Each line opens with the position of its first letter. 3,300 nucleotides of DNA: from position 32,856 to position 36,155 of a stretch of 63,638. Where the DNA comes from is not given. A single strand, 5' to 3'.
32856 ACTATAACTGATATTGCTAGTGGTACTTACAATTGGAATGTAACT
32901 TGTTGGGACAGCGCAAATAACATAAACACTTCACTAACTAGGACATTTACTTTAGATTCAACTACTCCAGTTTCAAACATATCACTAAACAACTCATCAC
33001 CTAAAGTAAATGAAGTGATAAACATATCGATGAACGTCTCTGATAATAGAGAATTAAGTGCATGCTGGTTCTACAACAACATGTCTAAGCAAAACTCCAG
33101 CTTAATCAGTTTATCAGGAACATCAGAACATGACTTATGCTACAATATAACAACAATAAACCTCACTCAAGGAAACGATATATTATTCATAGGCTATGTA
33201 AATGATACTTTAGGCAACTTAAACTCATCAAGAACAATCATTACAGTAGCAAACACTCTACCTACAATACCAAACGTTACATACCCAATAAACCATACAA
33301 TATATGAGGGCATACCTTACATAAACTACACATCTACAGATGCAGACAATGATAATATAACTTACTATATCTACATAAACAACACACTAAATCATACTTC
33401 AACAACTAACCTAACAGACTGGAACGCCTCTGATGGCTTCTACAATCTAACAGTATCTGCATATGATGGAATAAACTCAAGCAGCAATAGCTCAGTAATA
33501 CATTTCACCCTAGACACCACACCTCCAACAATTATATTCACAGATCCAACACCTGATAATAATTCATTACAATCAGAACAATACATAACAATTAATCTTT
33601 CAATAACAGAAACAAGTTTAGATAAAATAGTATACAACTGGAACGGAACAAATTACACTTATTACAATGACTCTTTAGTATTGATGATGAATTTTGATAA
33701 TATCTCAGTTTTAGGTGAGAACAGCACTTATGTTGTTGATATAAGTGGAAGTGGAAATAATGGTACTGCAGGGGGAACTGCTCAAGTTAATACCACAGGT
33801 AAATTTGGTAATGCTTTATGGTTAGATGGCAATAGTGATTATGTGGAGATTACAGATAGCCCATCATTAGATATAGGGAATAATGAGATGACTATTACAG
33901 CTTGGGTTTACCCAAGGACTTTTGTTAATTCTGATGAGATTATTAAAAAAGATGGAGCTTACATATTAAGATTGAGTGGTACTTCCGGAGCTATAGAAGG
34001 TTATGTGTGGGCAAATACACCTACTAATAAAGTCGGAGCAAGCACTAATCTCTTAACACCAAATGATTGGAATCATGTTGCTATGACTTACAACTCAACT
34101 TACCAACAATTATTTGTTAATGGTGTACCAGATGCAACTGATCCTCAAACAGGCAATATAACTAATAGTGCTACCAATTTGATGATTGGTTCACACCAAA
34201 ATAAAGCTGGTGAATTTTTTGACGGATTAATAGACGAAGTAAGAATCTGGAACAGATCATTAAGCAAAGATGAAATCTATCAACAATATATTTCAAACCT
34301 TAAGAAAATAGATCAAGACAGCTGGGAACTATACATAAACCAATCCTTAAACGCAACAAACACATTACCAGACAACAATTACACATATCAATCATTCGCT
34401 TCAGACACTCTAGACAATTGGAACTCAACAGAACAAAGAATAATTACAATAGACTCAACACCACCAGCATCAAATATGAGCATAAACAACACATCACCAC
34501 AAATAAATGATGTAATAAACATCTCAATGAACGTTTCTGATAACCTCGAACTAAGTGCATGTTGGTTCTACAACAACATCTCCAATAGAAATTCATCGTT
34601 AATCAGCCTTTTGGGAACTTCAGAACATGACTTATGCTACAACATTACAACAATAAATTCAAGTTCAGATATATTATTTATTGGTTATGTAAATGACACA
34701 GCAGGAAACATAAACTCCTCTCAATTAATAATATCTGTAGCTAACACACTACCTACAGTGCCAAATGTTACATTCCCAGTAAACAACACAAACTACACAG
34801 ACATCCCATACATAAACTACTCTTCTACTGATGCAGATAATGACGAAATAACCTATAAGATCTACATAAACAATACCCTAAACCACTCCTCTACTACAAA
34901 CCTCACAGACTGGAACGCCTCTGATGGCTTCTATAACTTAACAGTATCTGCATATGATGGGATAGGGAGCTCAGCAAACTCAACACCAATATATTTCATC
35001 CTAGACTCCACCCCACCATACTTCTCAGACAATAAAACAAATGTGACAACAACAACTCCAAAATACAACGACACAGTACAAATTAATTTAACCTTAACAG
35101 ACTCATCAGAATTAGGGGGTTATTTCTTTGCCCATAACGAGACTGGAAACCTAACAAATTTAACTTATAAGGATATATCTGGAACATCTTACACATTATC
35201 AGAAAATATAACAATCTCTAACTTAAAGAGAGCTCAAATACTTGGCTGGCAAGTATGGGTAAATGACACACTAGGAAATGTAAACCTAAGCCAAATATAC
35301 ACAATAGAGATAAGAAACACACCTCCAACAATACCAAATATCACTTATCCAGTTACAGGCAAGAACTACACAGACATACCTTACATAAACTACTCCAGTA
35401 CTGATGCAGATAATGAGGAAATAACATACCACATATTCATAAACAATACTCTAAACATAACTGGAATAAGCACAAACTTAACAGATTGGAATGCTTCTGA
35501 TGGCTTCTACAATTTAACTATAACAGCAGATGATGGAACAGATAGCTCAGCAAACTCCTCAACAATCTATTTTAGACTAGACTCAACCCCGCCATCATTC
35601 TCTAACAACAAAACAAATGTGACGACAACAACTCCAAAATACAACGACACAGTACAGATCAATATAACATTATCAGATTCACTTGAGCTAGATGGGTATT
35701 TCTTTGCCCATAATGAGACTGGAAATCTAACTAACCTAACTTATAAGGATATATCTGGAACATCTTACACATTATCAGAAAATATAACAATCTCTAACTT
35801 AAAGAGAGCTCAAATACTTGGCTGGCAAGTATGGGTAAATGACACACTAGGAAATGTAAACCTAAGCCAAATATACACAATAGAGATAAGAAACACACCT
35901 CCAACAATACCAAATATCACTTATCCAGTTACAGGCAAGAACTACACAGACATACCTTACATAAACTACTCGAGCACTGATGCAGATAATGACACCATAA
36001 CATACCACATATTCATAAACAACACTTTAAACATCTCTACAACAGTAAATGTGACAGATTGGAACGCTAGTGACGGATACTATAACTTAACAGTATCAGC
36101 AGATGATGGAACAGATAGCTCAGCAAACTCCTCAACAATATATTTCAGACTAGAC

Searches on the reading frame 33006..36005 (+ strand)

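Call 60: search_protein_families(library=pfam, max_evalue=0.0001, proteins=[window:33006-36005:+])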
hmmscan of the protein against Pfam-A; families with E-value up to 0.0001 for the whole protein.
window:33006-36005:+ (1000 aa): 1 family
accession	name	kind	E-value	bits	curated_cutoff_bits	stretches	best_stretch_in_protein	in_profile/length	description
PF13385.13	Laminin_G_3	-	9.9e-33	113.9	27.6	1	274-424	1-150/151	Concanavalin A-like lectin/glucanases superfamily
